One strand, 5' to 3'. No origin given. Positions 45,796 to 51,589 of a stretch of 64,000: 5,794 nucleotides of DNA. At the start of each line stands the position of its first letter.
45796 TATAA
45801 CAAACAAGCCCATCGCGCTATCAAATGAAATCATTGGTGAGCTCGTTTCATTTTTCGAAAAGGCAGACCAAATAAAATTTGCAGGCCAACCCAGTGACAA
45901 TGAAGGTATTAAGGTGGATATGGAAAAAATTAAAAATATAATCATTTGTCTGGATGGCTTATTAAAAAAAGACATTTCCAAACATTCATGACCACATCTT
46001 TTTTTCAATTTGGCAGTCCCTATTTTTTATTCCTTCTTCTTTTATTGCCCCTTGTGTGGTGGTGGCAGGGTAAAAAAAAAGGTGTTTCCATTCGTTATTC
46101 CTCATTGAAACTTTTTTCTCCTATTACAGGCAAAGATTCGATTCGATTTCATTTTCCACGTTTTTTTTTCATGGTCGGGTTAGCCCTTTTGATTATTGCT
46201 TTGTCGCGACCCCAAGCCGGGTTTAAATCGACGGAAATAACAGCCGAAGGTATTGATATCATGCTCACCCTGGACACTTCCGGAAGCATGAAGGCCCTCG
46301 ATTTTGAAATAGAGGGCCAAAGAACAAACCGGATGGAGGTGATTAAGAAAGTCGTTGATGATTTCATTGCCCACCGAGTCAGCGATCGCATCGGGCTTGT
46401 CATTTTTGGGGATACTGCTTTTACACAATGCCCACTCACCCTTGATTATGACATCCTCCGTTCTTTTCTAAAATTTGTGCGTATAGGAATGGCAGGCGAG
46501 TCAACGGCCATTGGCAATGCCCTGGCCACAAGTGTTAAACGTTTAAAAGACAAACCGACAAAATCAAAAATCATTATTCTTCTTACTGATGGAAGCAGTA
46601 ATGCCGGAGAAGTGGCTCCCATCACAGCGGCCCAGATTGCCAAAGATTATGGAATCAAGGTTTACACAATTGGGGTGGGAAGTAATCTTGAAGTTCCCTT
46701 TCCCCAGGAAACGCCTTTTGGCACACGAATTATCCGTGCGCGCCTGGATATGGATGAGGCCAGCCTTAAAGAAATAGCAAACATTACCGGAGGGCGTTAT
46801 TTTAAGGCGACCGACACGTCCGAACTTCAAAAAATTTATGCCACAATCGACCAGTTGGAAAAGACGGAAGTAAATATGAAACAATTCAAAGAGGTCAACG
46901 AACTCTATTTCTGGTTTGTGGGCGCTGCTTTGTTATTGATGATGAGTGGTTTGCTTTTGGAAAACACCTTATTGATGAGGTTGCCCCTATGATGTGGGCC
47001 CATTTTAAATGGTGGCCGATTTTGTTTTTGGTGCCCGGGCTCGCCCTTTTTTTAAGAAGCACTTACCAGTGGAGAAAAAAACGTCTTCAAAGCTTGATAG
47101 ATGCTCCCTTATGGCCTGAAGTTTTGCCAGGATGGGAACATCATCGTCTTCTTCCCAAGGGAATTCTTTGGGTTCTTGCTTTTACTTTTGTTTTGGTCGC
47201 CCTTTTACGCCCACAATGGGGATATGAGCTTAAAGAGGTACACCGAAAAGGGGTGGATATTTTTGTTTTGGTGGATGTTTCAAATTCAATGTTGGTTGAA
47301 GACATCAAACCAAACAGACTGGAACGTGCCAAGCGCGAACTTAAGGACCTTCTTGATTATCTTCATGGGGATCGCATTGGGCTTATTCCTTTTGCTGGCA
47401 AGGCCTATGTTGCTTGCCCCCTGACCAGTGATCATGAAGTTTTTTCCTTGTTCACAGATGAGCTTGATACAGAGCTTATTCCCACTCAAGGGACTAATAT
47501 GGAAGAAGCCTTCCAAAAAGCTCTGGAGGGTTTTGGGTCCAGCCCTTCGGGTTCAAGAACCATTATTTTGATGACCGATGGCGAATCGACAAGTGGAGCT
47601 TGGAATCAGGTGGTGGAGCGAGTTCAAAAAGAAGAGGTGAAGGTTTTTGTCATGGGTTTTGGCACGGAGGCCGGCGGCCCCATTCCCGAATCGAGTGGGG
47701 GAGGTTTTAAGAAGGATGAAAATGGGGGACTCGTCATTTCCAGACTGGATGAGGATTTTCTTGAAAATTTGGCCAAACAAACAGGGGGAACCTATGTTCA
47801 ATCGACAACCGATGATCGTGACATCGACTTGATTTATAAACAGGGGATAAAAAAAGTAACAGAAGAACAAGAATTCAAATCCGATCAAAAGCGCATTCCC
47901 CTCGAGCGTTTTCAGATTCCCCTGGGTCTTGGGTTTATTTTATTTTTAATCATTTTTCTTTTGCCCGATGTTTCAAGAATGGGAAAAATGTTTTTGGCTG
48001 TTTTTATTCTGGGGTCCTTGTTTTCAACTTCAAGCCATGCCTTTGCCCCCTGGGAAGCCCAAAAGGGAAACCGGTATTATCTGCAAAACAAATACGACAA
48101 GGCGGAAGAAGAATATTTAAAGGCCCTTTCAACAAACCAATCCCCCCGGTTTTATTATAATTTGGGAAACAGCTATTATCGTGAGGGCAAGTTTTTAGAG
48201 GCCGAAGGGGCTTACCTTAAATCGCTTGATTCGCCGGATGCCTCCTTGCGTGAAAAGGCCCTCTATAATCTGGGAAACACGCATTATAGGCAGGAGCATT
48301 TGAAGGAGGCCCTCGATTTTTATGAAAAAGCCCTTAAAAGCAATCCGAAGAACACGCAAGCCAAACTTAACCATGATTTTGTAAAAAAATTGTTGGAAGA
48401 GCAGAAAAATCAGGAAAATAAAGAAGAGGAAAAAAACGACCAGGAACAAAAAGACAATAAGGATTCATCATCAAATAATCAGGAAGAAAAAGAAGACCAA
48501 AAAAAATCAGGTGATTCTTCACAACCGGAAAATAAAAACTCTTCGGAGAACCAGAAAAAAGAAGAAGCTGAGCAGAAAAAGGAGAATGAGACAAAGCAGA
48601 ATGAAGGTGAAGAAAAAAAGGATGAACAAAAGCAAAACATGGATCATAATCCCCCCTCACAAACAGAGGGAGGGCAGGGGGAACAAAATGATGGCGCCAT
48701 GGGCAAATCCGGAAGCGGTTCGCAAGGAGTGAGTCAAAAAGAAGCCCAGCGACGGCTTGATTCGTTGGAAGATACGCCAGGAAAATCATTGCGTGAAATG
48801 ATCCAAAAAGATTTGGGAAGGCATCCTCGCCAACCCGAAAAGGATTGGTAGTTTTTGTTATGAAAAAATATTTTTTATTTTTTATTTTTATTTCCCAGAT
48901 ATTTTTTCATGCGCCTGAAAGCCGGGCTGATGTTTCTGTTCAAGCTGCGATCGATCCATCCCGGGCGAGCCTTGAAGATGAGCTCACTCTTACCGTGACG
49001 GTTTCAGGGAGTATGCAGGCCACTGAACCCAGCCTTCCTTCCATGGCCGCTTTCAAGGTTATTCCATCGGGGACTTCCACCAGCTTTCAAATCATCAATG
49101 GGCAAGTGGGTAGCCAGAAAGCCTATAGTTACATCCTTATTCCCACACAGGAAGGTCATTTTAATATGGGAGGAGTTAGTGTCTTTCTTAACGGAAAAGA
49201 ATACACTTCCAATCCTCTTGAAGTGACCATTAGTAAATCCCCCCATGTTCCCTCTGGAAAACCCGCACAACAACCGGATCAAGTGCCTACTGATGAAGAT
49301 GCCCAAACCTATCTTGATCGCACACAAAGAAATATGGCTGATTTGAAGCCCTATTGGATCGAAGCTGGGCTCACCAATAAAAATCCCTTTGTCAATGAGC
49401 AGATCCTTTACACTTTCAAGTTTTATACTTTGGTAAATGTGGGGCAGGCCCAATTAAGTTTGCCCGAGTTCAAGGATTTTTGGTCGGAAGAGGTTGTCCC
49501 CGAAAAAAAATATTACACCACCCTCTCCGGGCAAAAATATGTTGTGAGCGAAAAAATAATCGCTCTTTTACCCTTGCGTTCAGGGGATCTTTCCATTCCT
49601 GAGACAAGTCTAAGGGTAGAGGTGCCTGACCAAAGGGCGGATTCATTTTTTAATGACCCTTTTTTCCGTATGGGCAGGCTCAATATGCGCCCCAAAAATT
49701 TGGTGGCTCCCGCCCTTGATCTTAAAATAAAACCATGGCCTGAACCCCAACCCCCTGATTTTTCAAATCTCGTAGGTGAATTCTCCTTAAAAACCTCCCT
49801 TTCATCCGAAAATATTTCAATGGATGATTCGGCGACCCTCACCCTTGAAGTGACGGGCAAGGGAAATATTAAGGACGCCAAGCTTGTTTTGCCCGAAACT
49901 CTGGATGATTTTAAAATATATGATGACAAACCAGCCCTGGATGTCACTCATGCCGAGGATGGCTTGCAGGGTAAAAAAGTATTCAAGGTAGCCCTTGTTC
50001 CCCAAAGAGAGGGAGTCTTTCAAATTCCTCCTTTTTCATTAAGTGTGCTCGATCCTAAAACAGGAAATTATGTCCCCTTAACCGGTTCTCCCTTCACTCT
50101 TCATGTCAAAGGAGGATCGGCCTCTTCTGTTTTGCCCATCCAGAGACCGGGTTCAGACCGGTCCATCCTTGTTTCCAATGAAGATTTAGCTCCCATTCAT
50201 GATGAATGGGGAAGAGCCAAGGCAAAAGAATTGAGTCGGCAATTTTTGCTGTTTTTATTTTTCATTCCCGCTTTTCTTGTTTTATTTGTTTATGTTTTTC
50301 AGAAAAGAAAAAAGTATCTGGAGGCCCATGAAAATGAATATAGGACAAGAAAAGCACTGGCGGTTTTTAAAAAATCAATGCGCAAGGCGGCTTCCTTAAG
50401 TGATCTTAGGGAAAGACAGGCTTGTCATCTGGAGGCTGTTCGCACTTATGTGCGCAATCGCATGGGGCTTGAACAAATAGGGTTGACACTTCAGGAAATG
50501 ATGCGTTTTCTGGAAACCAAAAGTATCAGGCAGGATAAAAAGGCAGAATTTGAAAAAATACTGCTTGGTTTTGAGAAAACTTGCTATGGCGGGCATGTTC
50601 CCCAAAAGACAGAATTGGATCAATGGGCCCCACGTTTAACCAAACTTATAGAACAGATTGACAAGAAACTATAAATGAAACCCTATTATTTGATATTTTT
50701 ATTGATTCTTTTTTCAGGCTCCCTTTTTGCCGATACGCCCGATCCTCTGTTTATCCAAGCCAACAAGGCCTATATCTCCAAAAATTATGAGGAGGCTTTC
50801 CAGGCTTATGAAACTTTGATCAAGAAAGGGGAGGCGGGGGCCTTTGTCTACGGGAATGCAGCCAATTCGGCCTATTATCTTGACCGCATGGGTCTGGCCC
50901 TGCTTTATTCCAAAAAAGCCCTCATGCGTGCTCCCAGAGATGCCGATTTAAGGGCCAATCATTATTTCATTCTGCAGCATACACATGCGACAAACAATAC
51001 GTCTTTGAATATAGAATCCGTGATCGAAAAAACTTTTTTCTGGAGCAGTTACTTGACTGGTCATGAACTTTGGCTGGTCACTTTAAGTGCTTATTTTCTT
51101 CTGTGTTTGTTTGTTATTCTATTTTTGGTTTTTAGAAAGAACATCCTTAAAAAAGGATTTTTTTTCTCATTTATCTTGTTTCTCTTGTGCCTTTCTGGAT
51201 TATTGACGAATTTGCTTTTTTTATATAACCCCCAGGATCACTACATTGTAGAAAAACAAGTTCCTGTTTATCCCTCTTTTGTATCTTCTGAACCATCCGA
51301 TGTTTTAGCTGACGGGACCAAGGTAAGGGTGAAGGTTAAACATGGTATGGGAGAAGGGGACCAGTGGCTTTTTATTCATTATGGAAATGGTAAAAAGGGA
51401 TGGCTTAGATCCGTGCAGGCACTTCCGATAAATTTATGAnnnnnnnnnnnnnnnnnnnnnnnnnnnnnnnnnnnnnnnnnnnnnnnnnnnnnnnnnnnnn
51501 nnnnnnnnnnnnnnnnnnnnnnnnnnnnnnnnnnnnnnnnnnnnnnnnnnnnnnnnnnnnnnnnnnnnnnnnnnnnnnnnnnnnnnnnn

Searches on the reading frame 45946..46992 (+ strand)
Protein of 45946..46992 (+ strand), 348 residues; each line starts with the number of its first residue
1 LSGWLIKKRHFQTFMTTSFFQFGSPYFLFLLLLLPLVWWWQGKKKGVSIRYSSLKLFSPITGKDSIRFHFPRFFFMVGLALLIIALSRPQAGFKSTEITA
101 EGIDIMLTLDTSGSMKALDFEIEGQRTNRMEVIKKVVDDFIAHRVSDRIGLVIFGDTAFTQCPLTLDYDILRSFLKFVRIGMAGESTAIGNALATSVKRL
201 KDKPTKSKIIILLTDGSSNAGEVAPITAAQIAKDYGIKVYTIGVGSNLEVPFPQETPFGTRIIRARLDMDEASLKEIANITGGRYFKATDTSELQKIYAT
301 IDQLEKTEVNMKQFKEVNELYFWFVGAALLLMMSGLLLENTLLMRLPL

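Call 5: search_protein_families(library=pfam, proteins=[window:45946-46992:+], max_evalue=0.01)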
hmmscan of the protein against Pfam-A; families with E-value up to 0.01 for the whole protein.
window:45946-46992:+ (348 aa): 4 families
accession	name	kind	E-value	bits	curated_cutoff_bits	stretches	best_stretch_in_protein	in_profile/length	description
PF00092.34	VWA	-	2.1e-24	87.1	23.8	1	104-299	1-173/174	von Willebrand factor type A domain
PF13519.12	VWA_2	-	6e-16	59.4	27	1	105-216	1-106/107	von Willebrand factor type A domain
PF07584.16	BatA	-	2.3e-06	28.4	25.9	1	20-89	2-77/77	Aerotolerance regulator N-terminal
PF06707.17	DUF1194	-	7.2e-05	22.6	27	1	182-245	90-155/206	Protein of unknown function (DUF1194)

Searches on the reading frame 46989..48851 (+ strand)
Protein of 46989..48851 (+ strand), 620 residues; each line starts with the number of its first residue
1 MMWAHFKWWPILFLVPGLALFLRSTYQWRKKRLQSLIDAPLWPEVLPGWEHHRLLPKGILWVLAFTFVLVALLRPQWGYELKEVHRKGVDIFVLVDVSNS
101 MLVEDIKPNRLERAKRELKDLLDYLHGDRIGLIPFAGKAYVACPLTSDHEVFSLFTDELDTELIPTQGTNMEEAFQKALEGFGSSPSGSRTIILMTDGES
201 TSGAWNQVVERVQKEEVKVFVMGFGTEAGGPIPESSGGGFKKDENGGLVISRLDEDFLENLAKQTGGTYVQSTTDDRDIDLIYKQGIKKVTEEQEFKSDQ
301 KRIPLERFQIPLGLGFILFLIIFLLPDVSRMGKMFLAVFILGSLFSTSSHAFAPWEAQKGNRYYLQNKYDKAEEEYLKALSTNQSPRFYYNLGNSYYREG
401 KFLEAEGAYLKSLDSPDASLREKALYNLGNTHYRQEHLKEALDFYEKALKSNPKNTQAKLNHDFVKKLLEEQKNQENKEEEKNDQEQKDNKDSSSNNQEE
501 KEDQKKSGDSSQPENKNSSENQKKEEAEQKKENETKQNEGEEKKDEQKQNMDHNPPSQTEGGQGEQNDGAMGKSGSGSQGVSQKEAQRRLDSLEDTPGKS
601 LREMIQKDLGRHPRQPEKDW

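Call 5: search_protein_families(library=pfam, proteins=[window:46989-48851:+], max_evalue=0.01)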
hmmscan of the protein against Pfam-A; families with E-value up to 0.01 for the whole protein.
window:46989-48851:+ (620 aa): 16 families
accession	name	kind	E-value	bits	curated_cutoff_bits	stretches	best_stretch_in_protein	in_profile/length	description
PF13519.12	VWA_2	-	3.6e-20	73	27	1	92-199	2-107/107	von Willebrand factor type A domain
PF07719.23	TPR_2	-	1.1e-16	60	27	3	423-455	2-34/34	Tetratricopeptide repeat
PF00092.34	VWA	-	1.7e-16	61.4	23.8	1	90-226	1-141/174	von Willebrand factor type A domain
PF00515.34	TPR_1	-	4.8e-15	55.1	27.8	2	423-455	2-34/34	Tetratricopeptide repeat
PF13432.12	TPR_16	-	1.4e-11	45.1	32.7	1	359-413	3-58/65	Tetratricopeptide repeat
PF13414.12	TPR_11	-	6.1e-10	39.1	26.8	1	360-400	1-42/42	TPR repeat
PF13424.12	TPR_12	-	2e-09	38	30.1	1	389-450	6-73/77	Tetratricopeptide repeat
PF13374.12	TPR_10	-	8.5e-09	35.6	27.5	1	424-450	4-30/42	Tetratricopeptide repeat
PF13181.12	TPR_8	-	1.1e-08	35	25.7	1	423-455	2-34/34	Tetratricopeptide repeat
PF13176.12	TPR_7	-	2.2e-07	30.8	27.9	1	424-453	1-32/36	Tetratricopeptide repeat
PF13428.12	TPR_14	-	9.5e-07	29.3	23.5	1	423-459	2-38/44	Tetratricopeptide repeat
PF13768.12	VWA_3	-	8.3e-06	26.4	27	1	166-227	75-136/155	von Willebrand factor type A domain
PF12895.13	ANAPC3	-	0.00033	21.3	27.2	1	366-448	2-82/82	Anaphase-promoting complex, cyclosome, subunit 3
PF14559.12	TPR_19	-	0.00035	21.3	25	0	424-458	27-61/68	Tetratricopeptide repeat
PF13174.12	TPR_6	-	0.0067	17.4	26.3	0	424-454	2-32/33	Tetratricopeptide repeat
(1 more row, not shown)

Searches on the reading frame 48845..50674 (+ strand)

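Call 5: search_protein_families(library=pfam, proteins=[window:48845-50674:+], max_evalue=0.01)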
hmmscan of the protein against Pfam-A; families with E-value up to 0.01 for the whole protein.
window:48845-50674:+ (609 aa): 2 families
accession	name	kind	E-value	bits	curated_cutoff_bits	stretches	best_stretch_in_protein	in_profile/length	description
PF13584.12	BatD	-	1.5e-37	128.6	24.1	2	34-129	1-92/92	BatD DUF11 like domain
PF12584.13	TRAPPC10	-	0.0016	18.7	22.5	0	239-262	96-119/150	Trafficking protein particle complex subunit 10, TRAPPC10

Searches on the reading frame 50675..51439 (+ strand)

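Call 5: search_protein_families(library=pfam, proteins=[window:50675-51439:+], max_evalue=0.01)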
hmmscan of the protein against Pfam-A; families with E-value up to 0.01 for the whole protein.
window:50675-51439:+ (254 aa): 3 families
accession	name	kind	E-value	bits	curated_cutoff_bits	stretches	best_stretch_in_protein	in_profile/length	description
PF13567.11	DUF4131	-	0.00011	22.4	31.6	1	133-221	6-90/165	Domain of unknown function (DUF4131)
PF14264.12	Glucos_trans_II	-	0.0006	19.5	30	1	131-191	239-298/317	Glucosyl transferase GtrII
PF07719.23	TPR_2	-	0.0077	16.7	27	0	25-50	4-29/34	Tetratricopeptide repeat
